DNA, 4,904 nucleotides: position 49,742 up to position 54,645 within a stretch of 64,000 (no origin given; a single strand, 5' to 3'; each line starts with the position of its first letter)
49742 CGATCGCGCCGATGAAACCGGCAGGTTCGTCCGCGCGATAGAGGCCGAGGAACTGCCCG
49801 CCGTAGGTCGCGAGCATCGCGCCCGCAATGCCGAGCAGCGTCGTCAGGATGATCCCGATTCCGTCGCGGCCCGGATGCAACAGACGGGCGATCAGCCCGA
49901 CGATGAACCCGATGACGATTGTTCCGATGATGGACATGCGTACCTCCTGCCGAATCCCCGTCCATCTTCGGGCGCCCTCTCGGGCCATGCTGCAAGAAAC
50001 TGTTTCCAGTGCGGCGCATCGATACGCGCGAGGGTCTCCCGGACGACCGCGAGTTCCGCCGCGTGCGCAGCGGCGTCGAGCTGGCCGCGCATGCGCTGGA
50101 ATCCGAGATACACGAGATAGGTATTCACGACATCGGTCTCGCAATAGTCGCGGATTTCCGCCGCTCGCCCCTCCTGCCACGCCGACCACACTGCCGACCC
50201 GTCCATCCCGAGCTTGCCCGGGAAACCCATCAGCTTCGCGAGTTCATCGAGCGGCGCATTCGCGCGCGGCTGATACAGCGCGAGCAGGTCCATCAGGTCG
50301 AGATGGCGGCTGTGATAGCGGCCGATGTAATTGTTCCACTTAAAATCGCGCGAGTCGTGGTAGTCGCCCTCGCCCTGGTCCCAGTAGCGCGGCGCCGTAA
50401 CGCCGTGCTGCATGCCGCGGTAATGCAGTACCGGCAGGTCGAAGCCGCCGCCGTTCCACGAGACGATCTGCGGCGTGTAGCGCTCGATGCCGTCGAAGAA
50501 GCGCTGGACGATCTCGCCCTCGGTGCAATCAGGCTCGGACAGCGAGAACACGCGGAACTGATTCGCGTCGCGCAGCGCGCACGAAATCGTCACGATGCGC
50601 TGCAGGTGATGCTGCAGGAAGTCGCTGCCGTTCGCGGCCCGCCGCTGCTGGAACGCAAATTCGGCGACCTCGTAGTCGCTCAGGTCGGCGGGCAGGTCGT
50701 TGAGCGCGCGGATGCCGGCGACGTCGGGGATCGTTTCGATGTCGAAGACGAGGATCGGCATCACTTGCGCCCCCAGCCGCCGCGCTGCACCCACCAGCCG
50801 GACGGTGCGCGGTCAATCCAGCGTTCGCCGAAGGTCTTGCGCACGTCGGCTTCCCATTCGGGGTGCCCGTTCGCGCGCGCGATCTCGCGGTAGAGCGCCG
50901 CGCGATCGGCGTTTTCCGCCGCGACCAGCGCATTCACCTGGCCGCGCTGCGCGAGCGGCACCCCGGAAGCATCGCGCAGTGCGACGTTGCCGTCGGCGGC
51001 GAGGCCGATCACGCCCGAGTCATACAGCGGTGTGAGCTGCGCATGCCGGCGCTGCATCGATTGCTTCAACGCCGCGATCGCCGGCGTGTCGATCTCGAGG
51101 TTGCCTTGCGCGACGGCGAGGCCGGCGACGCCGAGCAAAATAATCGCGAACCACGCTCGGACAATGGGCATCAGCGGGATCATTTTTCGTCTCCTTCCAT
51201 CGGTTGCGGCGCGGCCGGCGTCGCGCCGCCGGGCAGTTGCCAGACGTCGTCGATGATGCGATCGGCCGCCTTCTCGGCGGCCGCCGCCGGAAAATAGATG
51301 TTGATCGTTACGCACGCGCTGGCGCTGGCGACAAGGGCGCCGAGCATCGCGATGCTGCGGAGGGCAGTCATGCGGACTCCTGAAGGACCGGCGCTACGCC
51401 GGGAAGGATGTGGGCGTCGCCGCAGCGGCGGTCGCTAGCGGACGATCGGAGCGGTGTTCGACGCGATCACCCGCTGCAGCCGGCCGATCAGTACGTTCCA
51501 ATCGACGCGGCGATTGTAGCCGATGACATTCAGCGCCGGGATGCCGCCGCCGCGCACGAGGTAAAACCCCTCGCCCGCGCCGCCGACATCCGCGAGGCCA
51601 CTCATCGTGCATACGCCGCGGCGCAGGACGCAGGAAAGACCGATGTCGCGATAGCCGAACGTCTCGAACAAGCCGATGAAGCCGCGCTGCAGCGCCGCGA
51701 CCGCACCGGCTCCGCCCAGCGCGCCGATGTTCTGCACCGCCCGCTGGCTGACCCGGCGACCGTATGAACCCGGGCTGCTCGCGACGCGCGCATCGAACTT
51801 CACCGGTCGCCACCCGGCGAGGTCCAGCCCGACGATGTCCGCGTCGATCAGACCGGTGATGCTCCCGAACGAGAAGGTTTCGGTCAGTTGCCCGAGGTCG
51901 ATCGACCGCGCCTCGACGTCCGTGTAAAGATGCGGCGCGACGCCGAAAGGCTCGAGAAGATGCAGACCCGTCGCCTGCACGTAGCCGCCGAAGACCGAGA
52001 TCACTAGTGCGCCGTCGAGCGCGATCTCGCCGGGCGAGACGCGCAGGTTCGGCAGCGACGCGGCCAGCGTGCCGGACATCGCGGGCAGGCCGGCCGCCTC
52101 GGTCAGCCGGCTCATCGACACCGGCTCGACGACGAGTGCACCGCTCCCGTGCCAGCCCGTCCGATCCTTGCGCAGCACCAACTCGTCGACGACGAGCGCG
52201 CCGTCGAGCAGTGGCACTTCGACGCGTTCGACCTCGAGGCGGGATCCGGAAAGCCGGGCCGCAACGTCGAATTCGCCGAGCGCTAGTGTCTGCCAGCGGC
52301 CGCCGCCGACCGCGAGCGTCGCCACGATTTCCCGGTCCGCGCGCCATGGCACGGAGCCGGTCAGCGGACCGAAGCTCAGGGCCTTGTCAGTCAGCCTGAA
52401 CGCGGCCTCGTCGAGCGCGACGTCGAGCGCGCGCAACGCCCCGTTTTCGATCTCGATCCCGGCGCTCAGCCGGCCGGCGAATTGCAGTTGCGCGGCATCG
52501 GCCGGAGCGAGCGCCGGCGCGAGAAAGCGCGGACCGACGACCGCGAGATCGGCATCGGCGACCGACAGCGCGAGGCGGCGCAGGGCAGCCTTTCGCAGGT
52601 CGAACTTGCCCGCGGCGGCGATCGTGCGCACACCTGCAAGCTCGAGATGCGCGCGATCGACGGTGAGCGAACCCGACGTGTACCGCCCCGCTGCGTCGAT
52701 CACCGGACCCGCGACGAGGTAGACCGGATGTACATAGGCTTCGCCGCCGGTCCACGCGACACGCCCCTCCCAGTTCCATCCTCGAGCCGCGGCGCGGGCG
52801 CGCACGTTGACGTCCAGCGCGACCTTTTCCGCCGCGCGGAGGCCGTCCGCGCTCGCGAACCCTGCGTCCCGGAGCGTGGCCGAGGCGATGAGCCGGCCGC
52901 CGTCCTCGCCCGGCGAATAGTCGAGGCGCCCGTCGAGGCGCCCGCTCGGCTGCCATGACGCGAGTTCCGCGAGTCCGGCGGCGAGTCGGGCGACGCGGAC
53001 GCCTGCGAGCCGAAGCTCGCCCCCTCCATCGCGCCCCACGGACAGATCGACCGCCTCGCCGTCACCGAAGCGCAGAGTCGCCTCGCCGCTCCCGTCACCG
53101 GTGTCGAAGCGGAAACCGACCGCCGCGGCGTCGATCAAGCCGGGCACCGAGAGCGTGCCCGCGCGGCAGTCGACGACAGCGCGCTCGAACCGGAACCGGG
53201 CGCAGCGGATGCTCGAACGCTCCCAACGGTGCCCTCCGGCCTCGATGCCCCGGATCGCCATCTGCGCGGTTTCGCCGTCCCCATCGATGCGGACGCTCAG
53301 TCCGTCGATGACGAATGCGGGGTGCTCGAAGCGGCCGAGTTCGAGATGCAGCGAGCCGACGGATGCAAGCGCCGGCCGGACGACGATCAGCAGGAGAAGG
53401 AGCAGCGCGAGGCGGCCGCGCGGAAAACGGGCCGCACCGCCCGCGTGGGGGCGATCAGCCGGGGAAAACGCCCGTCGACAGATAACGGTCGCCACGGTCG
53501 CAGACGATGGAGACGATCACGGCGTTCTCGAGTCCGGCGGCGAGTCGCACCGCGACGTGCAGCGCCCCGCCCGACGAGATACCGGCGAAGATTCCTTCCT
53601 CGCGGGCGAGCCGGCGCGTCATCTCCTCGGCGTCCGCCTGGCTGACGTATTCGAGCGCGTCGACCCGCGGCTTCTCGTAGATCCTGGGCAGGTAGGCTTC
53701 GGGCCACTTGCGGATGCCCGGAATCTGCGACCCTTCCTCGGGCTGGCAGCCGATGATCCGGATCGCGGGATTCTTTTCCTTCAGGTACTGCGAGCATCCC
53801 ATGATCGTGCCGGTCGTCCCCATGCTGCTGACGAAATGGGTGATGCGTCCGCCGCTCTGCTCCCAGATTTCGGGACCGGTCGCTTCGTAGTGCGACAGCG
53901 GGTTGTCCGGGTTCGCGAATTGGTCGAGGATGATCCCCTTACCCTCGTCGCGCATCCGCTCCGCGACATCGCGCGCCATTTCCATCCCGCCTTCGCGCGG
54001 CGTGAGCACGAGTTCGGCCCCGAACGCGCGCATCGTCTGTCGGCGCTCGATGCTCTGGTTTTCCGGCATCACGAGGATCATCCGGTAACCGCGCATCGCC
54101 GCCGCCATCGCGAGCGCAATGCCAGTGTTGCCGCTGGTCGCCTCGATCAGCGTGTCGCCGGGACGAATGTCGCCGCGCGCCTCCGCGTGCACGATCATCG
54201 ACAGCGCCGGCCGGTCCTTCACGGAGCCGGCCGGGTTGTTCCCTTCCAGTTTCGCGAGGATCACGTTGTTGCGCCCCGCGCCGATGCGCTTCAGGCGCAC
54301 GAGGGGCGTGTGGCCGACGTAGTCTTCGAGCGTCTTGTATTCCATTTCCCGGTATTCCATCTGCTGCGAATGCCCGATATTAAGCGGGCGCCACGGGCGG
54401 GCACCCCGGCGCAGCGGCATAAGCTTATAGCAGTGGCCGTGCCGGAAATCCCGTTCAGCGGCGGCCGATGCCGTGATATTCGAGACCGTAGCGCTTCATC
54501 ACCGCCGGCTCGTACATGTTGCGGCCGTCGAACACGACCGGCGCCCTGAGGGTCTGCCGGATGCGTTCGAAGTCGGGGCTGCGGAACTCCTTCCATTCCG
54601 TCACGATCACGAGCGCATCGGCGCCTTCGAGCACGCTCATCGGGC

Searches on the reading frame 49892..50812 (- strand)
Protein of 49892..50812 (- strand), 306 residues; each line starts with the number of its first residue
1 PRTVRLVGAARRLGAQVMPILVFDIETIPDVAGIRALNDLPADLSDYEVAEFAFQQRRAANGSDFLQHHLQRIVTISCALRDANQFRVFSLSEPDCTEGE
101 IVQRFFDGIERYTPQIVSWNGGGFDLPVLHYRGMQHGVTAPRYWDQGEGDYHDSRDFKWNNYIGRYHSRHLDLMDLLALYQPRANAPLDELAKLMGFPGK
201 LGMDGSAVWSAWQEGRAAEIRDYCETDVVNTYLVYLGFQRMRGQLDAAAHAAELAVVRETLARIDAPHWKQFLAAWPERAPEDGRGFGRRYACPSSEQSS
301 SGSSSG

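Call 49: search_protein_families(library=pfam, proteins=[window:49892-50812:-], max_evalue=0.001)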
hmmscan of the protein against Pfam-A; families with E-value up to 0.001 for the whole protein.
window:49892-50812:- (306 aa): 3 families
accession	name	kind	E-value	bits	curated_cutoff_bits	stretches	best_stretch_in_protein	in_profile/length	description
PF10108.15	DNA_pol_B_exo2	-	2e-95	318.9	24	1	63-276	1-213/213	Predicted 3'-5' exonuclease related to the exonuclease domain of PolB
PF13482.12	RNase_H_2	-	3.3e-12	47.1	22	1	66-235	10-161/165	RNase_H superfamily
PF03104.25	DNA_pol_B_exo1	-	2.7e-05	24.1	23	1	75-183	92-231/242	DNA polymerase family B, exonuclease domain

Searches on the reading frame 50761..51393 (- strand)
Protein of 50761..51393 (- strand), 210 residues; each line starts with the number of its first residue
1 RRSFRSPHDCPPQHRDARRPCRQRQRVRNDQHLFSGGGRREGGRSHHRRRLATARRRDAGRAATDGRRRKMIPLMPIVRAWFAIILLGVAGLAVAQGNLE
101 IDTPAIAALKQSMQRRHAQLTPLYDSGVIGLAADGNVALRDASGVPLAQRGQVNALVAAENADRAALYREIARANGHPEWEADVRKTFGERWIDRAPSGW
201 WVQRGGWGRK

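Call 85: search_protein_families(library=pfam, proteins=[window:50761-51393:-], max_evalue=0.001)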
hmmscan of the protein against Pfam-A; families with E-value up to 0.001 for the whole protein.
window:50761-51393:- (210 aa): 1 family
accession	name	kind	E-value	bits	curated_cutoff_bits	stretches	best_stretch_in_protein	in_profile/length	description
PF07027.17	DUF1318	-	5.7e-21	75.3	27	1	114-210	2-92/92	Protein of unknown function (DUF1318)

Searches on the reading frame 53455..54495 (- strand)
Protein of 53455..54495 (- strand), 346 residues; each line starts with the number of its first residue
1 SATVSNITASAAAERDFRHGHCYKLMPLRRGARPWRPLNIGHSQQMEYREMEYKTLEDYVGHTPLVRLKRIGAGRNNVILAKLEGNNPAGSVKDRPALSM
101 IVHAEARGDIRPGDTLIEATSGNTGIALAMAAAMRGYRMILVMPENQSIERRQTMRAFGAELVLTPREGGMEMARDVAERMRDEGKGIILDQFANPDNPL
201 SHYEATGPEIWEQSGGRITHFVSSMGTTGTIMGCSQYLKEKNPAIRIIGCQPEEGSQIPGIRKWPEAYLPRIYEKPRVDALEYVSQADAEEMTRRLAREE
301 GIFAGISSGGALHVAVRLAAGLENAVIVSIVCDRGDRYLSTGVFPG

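Call 49: search_protein_families(library=pfam, proteins=[window:53455-54495:-], max_evalue=0.001)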
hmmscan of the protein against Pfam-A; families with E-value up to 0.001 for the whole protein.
window:53455-54495:- (346 aa): 1 family
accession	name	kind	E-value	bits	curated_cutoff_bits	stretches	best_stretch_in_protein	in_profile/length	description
PF00291.31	PALP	-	1e-73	248.7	35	1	57-333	2-295/295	Pyridoxal-phosphate dependent enzyme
